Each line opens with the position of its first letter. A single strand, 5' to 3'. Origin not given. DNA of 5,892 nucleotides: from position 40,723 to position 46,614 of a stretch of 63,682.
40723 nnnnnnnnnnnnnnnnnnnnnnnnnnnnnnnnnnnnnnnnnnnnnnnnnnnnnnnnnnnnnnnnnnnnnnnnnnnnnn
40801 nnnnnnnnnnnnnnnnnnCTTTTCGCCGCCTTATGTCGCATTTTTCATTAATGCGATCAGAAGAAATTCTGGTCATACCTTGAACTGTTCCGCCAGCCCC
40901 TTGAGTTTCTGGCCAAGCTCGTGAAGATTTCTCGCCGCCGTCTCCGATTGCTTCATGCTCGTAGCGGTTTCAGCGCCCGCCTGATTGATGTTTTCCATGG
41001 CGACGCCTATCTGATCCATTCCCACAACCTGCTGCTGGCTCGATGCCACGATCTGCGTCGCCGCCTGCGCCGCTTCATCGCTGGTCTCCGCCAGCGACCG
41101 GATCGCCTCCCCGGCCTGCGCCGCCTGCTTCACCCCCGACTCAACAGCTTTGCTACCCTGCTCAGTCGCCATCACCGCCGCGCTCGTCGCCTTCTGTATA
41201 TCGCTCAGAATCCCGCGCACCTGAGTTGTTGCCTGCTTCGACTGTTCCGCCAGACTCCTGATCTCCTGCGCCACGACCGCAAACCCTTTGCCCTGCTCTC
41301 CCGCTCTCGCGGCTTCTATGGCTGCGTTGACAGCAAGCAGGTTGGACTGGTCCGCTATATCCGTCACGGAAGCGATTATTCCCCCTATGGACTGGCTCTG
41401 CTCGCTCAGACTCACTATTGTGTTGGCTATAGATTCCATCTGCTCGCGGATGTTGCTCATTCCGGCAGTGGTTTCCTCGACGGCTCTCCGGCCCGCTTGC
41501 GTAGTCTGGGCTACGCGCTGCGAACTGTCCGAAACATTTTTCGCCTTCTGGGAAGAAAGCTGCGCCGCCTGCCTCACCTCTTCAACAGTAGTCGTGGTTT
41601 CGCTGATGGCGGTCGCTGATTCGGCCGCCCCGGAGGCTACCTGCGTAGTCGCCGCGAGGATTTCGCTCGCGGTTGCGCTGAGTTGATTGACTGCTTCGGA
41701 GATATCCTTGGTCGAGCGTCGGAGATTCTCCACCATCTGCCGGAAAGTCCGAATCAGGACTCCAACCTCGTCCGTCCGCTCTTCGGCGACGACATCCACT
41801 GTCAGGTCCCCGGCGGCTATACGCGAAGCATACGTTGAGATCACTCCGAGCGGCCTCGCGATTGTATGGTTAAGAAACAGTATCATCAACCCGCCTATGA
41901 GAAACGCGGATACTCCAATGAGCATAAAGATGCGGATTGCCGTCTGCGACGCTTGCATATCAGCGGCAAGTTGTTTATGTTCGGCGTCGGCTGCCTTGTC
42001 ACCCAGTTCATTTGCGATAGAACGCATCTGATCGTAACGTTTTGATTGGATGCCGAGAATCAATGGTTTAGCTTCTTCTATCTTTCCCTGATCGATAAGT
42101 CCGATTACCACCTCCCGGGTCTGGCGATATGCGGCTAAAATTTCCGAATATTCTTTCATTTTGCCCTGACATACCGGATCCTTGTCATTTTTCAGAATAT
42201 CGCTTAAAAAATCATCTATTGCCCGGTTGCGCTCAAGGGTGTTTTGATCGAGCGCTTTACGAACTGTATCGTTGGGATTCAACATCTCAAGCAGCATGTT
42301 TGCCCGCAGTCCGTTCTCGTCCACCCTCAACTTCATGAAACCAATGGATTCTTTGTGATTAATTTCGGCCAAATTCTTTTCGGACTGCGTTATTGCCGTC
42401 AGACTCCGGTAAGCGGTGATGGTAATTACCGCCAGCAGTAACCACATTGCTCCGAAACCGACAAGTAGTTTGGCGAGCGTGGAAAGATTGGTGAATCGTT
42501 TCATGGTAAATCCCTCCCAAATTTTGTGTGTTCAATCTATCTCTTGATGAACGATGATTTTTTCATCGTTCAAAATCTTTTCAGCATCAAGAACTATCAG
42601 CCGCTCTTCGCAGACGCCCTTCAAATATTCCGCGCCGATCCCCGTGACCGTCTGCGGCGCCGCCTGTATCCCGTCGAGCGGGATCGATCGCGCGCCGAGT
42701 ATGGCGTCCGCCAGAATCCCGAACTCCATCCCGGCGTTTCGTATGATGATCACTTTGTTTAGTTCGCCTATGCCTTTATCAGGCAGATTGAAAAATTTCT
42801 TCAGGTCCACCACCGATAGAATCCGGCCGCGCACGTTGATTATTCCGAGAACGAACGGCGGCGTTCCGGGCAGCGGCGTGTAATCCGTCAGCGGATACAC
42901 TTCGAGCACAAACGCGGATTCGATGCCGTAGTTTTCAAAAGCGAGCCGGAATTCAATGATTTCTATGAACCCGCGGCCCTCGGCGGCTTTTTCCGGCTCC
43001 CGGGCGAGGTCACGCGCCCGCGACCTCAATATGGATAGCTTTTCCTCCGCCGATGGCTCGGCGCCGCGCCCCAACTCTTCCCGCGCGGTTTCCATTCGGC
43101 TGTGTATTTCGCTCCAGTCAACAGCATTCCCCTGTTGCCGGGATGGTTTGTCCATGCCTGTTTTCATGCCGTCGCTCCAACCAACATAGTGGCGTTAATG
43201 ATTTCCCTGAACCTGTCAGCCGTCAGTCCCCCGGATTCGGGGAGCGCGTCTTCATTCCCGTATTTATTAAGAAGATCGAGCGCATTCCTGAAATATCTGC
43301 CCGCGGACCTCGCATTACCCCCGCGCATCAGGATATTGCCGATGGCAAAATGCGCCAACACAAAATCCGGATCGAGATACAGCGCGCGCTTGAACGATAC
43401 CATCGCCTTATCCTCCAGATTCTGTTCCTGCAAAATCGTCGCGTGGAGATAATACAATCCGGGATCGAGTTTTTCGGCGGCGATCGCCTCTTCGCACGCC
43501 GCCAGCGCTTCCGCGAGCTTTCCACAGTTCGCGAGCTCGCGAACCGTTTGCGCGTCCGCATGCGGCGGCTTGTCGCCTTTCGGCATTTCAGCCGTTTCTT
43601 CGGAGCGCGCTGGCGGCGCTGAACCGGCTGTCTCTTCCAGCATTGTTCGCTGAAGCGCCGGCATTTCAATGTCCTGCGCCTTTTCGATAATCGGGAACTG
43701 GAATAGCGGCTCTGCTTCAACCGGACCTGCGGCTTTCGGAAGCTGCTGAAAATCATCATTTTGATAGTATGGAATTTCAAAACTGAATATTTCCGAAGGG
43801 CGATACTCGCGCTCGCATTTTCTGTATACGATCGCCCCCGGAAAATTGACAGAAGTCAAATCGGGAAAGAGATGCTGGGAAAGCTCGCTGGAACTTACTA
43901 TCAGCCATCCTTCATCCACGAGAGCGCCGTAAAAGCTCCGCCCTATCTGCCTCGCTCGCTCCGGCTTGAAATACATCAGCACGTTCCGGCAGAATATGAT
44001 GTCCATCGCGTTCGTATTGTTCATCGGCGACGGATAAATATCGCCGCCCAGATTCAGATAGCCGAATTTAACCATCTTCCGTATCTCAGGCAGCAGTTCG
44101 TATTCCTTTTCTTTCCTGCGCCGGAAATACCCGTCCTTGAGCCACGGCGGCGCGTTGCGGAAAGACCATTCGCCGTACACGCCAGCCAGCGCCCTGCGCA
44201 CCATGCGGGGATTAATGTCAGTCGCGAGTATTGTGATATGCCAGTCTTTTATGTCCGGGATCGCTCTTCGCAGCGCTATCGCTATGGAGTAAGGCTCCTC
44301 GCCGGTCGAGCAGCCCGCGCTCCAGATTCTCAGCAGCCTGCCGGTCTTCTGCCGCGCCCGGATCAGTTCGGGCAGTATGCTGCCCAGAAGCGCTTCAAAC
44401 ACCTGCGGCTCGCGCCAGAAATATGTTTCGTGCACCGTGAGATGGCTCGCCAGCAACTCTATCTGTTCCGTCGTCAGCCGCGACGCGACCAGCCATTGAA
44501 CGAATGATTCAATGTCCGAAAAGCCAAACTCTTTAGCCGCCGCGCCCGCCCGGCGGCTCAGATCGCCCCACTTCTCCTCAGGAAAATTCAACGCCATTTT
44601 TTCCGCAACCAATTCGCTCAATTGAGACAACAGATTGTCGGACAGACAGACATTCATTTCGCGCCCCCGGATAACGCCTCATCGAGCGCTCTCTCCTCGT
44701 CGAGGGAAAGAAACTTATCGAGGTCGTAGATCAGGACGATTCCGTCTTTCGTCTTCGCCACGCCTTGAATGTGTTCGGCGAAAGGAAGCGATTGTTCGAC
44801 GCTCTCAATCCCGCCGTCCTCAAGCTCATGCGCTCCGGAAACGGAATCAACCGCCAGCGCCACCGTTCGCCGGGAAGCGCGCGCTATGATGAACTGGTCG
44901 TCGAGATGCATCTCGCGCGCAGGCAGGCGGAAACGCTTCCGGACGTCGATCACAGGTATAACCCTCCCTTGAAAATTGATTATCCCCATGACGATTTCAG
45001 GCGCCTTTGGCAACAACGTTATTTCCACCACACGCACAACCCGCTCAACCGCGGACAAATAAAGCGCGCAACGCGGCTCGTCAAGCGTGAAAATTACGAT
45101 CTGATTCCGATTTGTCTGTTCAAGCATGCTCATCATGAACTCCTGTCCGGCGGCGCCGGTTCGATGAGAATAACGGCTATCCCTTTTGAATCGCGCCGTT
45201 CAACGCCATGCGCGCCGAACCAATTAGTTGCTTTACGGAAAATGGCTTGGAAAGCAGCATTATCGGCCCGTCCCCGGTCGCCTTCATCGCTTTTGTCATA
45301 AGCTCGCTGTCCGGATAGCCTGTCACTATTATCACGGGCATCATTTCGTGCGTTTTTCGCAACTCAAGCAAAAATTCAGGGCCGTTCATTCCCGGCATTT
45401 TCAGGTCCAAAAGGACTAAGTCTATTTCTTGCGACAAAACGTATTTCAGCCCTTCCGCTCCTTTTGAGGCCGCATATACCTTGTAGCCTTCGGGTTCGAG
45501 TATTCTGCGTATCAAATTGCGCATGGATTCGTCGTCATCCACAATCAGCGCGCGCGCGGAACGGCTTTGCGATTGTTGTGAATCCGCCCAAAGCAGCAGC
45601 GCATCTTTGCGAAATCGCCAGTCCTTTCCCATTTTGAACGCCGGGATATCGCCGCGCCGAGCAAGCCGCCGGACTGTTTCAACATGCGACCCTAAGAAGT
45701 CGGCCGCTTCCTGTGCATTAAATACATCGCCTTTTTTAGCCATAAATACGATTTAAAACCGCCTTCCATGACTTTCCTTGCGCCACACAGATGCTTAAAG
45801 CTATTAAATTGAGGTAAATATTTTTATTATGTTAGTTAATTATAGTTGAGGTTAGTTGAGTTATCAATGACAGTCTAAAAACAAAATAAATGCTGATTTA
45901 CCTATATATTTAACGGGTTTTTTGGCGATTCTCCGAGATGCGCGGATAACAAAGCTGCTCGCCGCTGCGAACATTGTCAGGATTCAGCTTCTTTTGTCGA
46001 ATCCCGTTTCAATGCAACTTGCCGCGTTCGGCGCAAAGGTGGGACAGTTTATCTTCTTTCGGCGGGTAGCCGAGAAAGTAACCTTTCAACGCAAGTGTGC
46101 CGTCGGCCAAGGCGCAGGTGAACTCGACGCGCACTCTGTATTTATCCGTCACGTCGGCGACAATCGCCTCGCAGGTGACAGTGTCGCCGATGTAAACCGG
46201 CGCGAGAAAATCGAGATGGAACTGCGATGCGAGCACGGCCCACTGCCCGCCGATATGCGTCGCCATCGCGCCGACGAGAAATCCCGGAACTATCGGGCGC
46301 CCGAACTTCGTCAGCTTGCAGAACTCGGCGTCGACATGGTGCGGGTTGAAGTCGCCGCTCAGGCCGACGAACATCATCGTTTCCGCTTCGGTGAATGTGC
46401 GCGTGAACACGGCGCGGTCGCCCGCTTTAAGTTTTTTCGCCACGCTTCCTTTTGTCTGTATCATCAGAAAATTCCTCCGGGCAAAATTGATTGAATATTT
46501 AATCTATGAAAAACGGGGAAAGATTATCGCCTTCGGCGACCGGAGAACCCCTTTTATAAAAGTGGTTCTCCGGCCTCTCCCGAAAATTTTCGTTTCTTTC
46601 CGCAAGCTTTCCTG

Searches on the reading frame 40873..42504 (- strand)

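Call 62: search_protein_families(library=pfam, proteins=[window:40873-42504:-], max_evalue=0.00001)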
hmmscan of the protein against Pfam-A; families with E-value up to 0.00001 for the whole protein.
window:40873-42504:- (543 aa): 3 families
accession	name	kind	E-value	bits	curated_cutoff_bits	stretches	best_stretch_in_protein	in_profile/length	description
PF00015.26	MCPsignal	-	2.9e-37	128.6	34.6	1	326-508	2-170/172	Methyl-accepting chemotaxis protein (MCP) signalling domain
PF00672.30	HAMP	-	1.6e-13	51.2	25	1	210-263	1-53/53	HAMP domain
PF12729.13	4HB_MCP_1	-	3.8e-12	46.6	27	1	6-170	1-165/181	Four helix bundle sensory module for signal transduction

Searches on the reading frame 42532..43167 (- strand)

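Call 91: search_protein_families(library=pfam, proteins=[window:42532-43167:-], max_evalue=0.001)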
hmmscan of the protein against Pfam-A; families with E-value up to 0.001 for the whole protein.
window:42532-43167:- (211 aa): 1 family
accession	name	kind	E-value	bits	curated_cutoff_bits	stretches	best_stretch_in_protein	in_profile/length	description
PF01584.24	CheW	-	1.1e-28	100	23.5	1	70-202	2-137/138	CheW-like domain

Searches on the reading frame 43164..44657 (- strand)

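Call 62: search_protein_families(library=pfam, proteins=[window:43164-44657:-], max_evalue=0.00001)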
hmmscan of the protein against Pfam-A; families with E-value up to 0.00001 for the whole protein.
window:43164-44657:- (497 aa): 4 families
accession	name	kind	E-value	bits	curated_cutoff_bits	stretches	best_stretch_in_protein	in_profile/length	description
PF01739.24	CheR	-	7.3e-48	163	27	1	77-259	2-178/195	CheR methyltransferase, SAM binding domain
PF13181.12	TPR_8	-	4e-07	30.1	25.7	0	401-431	3-33/34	Tetratricopeptide repeat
PF13414.12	TPR_11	-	1.8e-06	28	26.8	0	416-445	11-40/42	TPR repeat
PF07719.23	TPR_2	-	8.2e-06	26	27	0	434-463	2-31/34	Tetratricopeptide repeat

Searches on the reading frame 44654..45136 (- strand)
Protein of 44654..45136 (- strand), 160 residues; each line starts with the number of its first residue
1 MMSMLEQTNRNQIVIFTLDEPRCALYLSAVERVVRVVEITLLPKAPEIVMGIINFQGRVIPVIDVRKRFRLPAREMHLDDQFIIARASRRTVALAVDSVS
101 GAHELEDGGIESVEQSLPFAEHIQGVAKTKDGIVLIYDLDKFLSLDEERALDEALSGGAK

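Call 91: search_protein_families(library=pfam, proteins=[window:44654-45136:-], max_evalue=0.001)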
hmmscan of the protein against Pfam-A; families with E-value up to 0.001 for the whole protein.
window:44654-45136:- (160 aa): 1 family
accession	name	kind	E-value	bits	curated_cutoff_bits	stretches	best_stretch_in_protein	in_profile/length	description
PF01584.24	CheW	-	3.4e-28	98.4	23.5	1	12-145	1-136/138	CheW-like domain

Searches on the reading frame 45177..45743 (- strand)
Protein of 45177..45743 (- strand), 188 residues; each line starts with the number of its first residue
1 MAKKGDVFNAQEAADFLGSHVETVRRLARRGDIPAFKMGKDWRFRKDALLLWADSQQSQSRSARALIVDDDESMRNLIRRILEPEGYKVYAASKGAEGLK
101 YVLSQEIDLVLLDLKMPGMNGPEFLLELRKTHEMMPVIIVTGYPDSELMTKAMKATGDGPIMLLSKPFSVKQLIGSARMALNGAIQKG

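Call 91: search_protein_families(library=pfam, proteins=[window:45177-45743:-], max_evalue=0.001)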
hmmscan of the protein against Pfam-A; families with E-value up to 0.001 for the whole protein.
window:45177-45743:- (188 aa): 3 families
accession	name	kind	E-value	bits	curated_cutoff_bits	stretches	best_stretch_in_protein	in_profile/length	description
PF00072.30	Response_reg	-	8e-27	94.1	30.2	1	66-175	2-108/111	Response regulator receiver domain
PF12728.13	HTH_17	-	2e-13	50.8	27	1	8-56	2-50/51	Helix-turn-helix domain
PF13338.12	AbiEi_4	-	0.00061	20.3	25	0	3-33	9-38/49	Transcriptional regulator, AbiEi antitoxin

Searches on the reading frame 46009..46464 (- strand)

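Call 91: search_protein_families(library=pfam, proteins=[window:46009-46464:-], max_evalue=0.001)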
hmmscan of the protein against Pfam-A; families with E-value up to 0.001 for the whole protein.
window:46009-46464:- (151 aa): 3 families
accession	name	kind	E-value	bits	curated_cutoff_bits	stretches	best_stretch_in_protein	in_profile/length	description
PF01575.25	MaoC_dehydratas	-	2.7e-18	66.2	27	1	21-111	15-110/123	MaoC like domain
PF03061.28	4HBT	-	6.6e-06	26.8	20.6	1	66-106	19-60/79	Thioesterase superfamily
PF13452.11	FAS1_DH_region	-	0.00018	22.1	22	1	32-109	22-107/132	FAS1-like, dehydratase domain region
